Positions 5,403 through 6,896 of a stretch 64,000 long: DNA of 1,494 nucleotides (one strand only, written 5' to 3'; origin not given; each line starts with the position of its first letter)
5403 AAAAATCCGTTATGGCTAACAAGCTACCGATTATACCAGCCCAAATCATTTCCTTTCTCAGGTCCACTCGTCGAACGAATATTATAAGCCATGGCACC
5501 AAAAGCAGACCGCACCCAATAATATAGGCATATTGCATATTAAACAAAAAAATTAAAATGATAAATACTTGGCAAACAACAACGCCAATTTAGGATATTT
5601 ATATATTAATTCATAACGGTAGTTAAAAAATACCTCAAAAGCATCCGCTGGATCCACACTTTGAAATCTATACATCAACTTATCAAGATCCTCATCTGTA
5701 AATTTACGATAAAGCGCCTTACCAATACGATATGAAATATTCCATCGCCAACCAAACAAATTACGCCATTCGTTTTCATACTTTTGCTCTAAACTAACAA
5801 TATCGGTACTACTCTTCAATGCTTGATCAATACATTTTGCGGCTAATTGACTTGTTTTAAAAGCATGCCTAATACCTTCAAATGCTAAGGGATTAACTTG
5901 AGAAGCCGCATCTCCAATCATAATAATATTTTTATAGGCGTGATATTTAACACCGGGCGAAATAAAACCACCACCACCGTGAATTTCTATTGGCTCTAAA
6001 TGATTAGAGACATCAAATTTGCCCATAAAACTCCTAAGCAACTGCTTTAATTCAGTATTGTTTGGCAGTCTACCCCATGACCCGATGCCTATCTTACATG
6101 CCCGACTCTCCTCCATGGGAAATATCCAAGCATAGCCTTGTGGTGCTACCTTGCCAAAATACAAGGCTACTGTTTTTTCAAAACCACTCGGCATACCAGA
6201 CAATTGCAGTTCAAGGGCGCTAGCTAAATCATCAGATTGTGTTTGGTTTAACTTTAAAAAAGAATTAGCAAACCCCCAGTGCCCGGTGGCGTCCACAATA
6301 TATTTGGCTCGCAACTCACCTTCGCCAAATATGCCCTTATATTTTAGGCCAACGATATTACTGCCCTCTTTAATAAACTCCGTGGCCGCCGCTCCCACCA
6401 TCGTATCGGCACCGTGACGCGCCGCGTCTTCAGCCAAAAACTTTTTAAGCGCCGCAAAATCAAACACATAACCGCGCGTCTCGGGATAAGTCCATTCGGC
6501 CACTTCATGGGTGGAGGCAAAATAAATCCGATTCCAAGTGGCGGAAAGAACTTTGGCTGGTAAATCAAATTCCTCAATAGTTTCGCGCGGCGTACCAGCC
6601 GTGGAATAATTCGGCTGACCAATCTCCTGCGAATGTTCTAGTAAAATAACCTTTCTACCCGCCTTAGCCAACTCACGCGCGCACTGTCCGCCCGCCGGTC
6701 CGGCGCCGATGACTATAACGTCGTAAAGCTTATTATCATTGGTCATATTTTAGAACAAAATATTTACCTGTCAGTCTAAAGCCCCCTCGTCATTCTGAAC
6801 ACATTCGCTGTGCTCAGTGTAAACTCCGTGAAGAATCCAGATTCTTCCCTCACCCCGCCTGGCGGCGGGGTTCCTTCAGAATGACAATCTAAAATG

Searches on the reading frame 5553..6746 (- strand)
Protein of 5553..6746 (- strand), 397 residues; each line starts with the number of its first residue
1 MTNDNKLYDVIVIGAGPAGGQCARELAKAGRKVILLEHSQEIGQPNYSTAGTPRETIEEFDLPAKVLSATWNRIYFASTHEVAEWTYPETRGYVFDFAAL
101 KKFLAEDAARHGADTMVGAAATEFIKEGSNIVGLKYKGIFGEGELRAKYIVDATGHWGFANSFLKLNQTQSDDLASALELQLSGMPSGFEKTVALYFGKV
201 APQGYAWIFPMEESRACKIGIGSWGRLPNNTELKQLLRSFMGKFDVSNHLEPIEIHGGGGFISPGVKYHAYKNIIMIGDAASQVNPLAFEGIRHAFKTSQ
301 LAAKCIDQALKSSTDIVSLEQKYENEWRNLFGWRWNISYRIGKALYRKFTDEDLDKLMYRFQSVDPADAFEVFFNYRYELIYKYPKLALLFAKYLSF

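Call 93: search_protein_families(library=pfam, proteins=[window:5553-6746:-], max_evalue=0.0001)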
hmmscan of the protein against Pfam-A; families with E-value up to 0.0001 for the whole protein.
window:5553-6746:- (397 aa): 12 families
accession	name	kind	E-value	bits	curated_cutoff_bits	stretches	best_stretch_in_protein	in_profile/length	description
PF12831.13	FAD_oxidored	-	6.7e-15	55.7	27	1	9-155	1-145/416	FAD dependent oxidoreductase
PF01266.30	DAO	-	1.7e-12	48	27.9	1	9-44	1-36/353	FAD dependent oxidoreductase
PF01494.25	FAD_binding_3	-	3.1e-12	46.8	22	1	8-295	2-307/349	FAD binding domain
PF22578.2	GGR_cat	-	1.4e-09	38.1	27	1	191-258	18-86/88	Geranylgeranyl reductase catalytic domain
PF07992.20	Pyr_redox_2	-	8.9e-09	35.6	26.1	1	8-186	1-142/291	Pyridine nucleotide-disulphide oxidoreductase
PF00890.30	FAD_binding_2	-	1.3e-08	34.9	20.4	1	9-45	1-38/414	FAD binding domain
PF04820.20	Trp_halogenase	-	1.7e-08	34.2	21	1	90-328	150-376/458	Tryptophan halogenase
PF05834.18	Lycopene_cycl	-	3.9e-08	33.2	23.4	1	9-155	1-140/380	Lycopene cyclase protein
PF03486.20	HI0933_like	-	2.2e-07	31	50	1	9-44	2-37/244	HI0933-like protein Rossmann domain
PF01946.23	Thi4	-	9.6e-07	28.7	26.2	1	8-43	18-54/235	Thi4 family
PF13450.12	NAD_binding_8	-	1.1e-05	26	21.9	1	12-67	1-52/68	NAD(P)-binding Rossmann-like domain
PF01134.28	GIDA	-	2.7e-05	23.9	22.1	1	9-43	1-36/391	Glucose inhibited division protein A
